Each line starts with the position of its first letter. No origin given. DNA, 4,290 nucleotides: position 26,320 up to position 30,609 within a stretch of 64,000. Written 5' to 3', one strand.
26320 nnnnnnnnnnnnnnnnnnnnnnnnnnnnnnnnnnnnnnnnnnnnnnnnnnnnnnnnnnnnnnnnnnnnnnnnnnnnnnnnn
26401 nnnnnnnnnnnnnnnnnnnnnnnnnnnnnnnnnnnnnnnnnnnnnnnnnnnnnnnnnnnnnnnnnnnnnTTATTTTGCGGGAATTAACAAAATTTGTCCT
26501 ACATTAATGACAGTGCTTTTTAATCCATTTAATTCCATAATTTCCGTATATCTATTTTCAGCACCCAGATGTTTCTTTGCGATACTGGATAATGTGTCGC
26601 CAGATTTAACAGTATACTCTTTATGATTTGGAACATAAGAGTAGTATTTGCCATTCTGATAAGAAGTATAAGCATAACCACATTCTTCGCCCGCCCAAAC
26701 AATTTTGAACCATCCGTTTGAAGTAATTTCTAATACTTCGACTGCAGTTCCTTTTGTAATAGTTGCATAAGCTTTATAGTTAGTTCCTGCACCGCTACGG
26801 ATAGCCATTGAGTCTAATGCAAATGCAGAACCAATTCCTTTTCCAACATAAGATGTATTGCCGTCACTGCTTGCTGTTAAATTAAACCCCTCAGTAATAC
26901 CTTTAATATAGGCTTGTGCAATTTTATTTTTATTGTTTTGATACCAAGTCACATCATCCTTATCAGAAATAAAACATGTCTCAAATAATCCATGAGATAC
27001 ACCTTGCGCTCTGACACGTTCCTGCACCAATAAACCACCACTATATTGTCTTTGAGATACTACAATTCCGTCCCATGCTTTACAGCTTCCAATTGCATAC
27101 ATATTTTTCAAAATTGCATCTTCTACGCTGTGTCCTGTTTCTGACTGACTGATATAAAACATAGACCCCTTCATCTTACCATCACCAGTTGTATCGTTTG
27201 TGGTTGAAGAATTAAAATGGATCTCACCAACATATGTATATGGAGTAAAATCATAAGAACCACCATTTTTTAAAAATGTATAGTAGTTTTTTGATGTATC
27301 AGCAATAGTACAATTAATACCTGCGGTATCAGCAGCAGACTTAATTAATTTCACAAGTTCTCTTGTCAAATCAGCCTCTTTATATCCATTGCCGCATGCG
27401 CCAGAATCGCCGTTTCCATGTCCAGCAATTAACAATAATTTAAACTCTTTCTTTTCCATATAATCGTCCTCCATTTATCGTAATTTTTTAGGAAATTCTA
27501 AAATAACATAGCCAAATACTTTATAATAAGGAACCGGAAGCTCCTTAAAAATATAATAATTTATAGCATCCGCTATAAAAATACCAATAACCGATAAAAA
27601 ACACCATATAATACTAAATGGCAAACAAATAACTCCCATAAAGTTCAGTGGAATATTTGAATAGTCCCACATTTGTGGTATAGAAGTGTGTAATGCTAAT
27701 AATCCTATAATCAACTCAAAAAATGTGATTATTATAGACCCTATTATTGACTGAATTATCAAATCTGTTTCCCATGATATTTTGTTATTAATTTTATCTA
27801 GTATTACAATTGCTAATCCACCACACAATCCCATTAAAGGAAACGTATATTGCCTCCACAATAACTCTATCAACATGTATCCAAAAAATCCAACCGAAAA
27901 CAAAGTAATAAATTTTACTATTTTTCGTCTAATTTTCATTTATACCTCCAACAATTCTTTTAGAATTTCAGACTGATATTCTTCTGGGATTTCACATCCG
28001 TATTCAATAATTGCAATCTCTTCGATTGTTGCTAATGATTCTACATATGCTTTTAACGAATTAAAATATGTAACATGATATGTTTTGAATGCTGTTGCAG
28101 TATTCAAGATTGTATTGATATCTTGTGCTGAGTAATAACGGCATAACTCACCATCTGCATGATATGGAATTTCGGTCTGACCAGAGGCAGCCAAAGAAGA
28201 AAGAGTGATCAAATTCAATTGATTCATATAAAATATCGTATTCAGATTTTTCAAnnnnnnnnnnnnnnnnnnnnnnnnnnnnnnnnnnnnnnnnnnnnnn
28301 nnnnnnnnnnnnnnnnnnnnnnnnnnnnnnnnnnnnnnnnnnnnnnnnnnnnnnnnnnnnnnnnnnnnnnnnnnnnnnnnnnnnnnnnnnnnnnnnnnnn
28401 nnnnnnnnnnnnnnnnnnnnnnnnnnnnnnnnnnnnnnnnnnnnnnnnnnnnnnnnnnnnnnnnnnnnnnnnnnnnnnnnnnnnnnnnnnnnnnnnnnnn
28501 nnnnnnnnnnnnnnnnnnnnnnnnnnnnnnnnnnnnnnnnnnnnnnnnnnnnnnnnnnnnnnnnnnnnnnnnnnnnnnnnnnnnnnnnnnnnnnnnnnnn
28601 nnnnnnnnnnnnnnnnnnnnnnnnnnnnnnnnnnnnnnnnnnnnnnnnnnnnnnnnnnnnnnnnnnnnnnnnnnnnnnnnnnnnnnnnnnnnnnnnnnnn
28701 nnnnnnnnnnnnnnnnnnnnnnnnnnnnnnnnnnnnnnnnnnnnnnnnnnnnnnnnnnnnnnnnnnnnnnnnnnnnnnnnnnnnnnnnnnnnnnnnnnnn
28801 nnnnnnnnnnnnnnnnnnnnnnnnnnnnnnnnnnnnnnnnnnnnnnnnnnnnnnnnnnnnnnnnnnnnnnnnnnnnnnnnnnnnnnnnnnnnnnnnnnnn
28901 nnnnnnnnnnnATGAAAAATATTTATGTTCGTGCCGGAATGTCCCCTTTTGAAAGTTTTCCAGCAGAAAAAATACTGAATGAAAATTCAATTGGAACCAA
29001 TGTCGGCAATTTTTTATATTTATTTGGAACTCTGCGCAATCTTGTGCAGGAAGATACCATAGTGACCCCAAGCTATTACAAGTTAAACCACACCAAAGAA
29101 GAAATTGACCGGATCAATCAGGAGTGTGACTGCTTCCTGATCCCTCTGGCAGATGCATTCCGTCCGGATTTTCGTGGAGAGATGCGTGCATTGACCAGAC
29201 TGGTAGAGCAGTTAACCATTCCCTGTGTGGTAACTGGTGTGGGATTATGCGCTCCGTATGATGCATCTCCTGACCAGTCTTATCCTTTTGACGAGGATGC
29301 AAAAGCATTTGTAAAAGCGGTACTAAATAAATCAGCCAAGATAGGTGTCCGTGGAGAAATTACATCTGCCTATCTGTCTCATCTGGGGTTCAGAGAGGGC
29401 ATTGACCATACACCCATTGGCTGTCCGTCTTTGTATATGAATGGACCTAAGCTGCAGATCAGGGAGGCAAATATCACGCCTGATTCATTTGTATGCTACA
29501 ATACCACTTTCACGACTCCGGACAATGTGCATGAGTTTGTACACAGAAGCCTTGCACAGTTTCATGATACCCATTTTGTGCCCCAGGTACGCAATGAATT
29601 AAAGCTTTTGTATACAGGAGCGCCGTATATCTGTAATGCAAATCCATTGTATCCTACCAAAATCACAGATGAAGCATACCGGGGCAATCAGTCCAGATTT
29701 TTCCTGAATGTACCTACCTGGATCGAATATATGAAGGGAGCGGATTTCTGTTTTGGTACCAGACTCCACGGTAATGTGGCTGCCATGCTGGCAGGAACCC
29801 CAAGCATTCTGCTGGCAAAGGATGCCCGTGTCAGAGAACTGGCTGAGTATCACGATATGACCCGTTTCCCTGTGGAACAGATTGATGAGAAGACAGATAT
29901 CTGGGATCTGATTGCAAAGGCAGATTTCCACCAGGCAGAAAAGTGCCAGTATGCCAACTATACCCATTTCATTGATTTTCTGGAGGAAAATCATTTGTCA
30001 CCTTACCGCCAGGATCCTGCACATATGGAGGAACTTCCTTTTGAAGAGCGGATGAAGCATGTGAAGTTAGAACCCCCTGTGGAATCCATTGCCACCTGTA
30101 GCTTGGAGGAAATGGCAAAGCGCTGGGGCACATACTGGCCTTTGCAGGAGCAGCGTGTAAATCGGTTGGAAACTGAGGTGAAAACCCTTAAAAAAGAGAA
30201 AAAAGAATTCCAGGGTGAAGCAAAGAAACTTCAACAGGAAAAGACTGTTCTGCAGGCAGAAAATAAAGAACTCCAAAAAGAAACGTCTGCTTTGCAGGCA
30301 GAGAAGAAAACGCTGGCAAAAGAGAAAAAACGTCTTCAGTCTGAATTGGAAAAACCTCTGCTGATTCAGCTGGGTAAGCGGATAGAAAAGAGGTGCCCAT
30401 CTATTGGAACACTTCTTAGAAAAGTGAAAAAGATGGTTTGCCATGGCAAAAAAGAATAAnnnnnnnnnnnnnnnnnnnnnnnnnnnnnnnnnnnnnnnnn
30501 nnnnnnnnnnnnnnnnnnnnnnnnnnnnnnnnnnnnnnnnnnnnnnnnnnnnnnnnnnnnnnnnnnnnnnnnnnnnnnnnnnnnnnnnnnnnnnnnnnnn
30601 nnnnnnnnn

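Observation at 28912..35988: Uncharacterised operon: 1073-aa helical protein, SBD-less Hsp70/actin-fold ATPase and TPR protein, downstream of a coiled-coil pyruvyl-transferase-like gene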

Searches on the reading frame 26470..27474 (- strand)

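Call 37: search_protein_families(library=pfam, proteins=[window:26470-27474:-], max_evalue=0.001)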
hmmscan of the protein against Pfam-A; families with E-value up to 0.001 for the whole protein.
window:26470-27474:- (334 aa): 3 families
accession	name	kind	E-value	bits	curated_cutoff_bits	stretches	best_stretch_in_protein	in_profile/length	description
PF01520.23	Amidase_3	-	8e-16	59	27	1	14-194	2-173/174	N-acetylmuramoyl-L-alanine amidase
PF01476.26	LysM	-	7.1e-15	55.1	20.9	1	287-332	1-43/43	LysM domain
PF08239.17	SH3_3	-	6.6e-09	36.3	27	1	223-272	3-52/54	Bacterial SH3 domain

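Call 77: search_protein_families(library=phrogs, proteins=[window:26470-27474:-], max_evalue=0.001)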
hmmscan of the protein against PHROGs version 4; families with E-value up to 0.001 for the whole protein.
window:26470-27474:- (334 aa): 11 families
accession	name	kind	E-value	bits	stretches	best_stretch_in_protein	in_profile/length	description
phrog_2742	-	lysis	6.6e-28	99.1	1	12-329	3-308/318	endolysin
phrog_435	-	lysis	3.1e-20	73.7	1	12-288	114-362/556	endolysin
phrog_380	-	lysis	7.8e-13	49.1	1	282-333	181-236/309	endolysin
phrog_12727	-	lysis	1.1e-10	42.4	1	12-208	164-353/393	endolysin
phrog_489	-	lysis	1.6e-09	38.1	1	8-200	162-355/459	endolysin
phrog_21966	-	unknown function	4.3e-07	31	1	282-332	92-145/146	-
phrog_975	-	tail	5e-07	30.1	1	284-323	4-43/238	baseplate protein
phrog_4602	-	other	4.5e-05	24.5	1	283-333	33-81/220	transglycosylase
phrog_7348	-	lysis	0.00029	18.8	1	284-331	2104-2149/2564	endolysin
phrog_8272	-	tail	0.00059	21.2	0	284-325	37-76/93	tail protein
phrog_291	-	lysis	0.00093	19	0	174-331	341-474/509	endolysin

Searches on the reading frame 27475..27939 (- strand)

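Call 37: search_protein_families(library=pfam, proteins=[window:27475-27939:-], max_evalue=0.001)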
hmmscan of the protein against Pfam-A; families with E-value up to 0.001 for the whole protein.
window:27475-27939:- (154 aa): 1 family
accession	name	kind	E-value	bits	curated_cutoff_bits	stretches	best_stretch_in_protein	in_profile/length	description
PF06541.16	ABC_trans_CmpB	-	3.5e-13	50.4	25.9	1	34-146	37-139/151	Putative ABC-transporter type IV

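Call 77: search_protein_families(library=phrogs, proteins=[window:27475-27939:-], max_evalue=0.001)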
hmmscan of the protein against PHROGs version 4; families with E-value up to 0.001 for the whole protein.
window:27475-27939:- (154 aa): 1 family
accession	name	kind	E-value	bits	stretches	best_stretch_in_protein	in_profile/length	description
phrog_20274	-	unknown function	7.6e-25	88.9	1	21-146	5-130/141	-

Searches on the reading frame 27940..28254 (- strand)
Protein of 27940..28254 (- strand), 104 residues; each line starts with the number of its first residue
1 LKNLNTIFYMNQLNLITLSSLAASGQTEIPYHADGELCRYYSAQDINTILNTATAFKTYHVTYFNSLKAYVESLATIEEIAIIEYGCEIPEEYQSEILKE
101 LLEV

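Call 37: search_protein_families(library=pfam, proteins=[window:27940-28254:-], max_evalue=0.001)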
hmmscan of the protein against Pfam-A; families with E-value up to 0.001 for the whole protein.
window:27940-28254:- (104 aa): 0 families

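Call 77: search_protein_families(library=phrogs, proteins=[window:27940-28254:-], max_evalue=0.001)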
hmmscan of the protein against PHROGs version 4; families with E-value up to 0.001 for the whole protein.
window:27940-28254:- (104 aa): 1 family
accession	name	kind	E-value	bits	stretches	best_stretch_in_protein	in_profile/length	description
phrog_1348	-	tail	0.00035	21.4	1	12-94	100-184/224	tail fiber protein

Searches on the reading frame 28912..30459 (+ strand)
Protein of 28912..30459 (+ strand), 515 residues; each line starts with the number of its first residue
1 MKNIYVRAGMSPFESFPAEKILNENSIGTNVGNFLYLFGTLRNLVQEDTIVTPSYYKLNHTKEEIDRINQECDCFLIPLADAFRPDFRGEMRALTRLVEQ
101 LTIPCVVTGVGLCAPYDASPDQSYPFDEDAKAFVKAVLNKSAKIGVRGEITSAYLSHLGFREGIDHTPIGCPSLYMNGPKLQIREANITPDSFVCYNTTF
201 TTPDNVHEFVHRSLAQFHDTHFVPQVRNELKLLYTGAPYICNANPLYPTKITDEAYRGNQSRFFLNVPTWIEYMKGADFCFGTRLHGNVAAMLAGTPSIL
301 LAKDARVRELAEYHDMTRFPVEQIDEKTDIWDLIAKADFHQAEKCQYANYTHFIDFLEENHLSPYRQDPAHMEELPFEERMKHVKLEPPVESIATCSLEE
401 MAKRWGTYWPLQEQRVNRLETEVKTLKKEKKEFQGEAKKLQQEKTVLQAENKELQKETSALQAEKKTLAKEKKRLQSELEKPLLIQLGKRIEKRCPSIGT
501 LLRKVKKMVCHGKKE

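Call 3: search_protein_families(library=pfam, proteins=[window:28912-30459:+], max_evalue=0.1)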
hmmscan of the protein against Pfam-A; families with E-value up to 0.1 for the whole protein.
window:28912-30459:+ (515 aa): 11 families
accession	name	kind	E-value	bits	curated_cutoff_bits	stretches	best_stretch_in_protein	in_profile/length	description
PF04230.19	PS_pyruv_trans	-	1e-15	58.8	25.3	1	42-302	13-277/280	Polysaccharide pyruvyl transferase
PF21007.2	FBF1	-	0.00026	20.1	45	1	400-513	283-393/524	Fas-binding factor 1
PF10473.14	CENP-F_leu_zip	-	0.00049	20.6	34.5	1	413-481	23-91/140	Leucine-rich repeats of kinetochore protein Cenp-F/LEK1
PF14932.11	HAUS-augmin3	-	0.00051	20.1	29.4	1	411-481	63-133/260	HAUS augmin-like complex subunit 3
PF08614.16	ATG16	-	0.00089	19.9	33.7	1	407-480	74-147/200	Autophagy protein 16 (ATG16)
PF24319.2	DUF7491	-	0.0023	18.6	30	1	412-475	26-89/90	Coiled-coil region of unknown function (DUF7491)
PF20492.3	ERM_helical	-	0.004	17.6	40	1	410-481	44-115/120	Ezrin/radixin/moesin, alpha-helical domain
PF14662.11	KASH_CCD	-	0.0049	17.3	43.3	1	418-480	57-119/191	Coiled-coil region of CCDC155 or KASH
PF06785.16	UPF0242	-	0.018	15.5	33.5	1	412-510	88-185/194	Uncharacterised protein family (UPF0242) N-terminus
PF09766.14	FmiP_Thoc5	-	0.028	14.1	29.4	1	412-483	88-155/362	Fms-interacting protein/Thoc5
PF11932.13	DUF3450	-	0.094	12.4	32.6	1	413-480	15-82/241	Protein of unknown function (DUF3450)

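Call 4: search_protein_families(library=ncbifam, proteins=[window:28912-30459:+], max_evalue=0.1)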
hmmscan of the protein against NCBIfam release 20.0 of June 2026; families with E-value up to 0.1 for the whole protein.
window:28912-30459:+ (515 aa): 12 families
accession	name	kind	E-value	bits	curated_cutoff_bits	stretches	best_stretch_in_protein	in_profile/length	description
TIGR03609.1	S_layer_CsaB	equivalog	5.1e-05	22.7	213.1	1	263-320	238-295/301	polysaccharide pyruvyl transferase CsaB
NF047408.1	SA0632_fam_LP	equivalog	0.00018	21.1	70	2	417-447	25-55/68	SA0632 family lipoprotein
NF046104.1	PptglHdxlasePcsB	equivalog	0.00019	20.8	450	1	412-479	37-104/400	peptidoglycan hydrolase PcsB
TIGR04211.1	SH3_and_anchor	equivalog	0.00046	19.8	65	1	412-476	64-128/198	TIGR04211 family SH3 domain-containing protein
TIGR02169.1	SMC_prok_A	equivalog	0.00091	17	729.4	1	412-480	832-900/1165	chromosome segregation protein SMC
NF045487.1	ASRP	equivalog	0.0019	16.9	300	1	413-480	375-439/593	archaea-specific SMC-related protein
TIGR02168.1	SMC_prok_B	equivalog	0.0026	15.6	567.35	1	415-478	296-359/1181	chromosome segregation protein SMC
TIGR04523.1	Mplasa_alph_rch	subfamily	0.0029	15.6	270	1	413-481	123-191/745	helix-rich protein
TIGR02894.1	DNA_bind_RsfA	subfamily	0.004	17.3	126.45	1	427-478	89-140/161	RsfA family transcriptional regulator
TIGR03752.1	conj_TIGR03752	hypoth_equivalog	0.0088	15.3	241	1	414-480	73-140/471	TIGR03752 family integrating conjugative element protein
NF009641.0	PRK13169.1-2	equivalog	0.044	14.2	128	0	414-478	8-78/115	DNA replication initiation control protein YabA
TIGR03319.1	RNase_Y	equivalog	0.079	11.4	454.35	0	419-480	63-125/514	ribonuclease Y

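Call 6: search_protein_families(library=padloc, proteins=[window:28912-30459:+], max_evalue=0.1)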
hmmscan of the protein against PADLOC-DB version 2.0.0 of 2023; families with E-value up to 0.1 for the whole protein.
window:28912-30459:+ (515 aa): 10 families
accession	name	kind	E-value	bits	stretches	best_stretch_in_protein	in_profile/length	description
PDLC00519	JetC1|JetC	-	0.00082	15.7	1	408-488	393-473/1097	DUF3584 domain; MukB-like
PDLC03860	LmuB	-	0.0011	15.6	1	413-473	228-289/565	-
PDLC03859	LmuB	-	0.0013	16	1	415-480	354-425/611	-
PDLC03863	LmuB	-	0.002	14.9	1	413-480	212-279/610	-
PDLC00505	JetC1|JetC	-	0.0071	12.4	1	411-492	396-474/1118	DUF3584 domain; MukB-like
PDLC03812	RTasRmuC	-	0.0075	12.9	1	414-482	39-107/439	DRT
PDLC02732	PbeC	-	0.0085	12.7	1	416-481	182-248/625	PbeC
PDLC03864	LmuB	-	0.0092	12.5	1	412-480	409-476/657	-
PDLC02714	PbeC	-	0.054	10.3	1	413-476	424-487/651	PbeC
PDLC00517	JetC1|JetC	-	0.063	9.5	1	409-477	700-768/1119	DUF3584 domain; MukB-like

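Call 77: search_protein_families(library=phrogs, proteins=[window:28912-30459:+], max_evalue=0.001)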
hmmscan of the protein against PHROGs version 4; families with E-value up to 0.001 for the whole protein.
window:28912-30459:+ (515 aa): 1 family
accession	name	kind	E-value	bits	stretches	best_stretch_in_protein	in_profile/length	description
phrog_13113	-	unknown function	9e-05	24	1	414-481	62-129/134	-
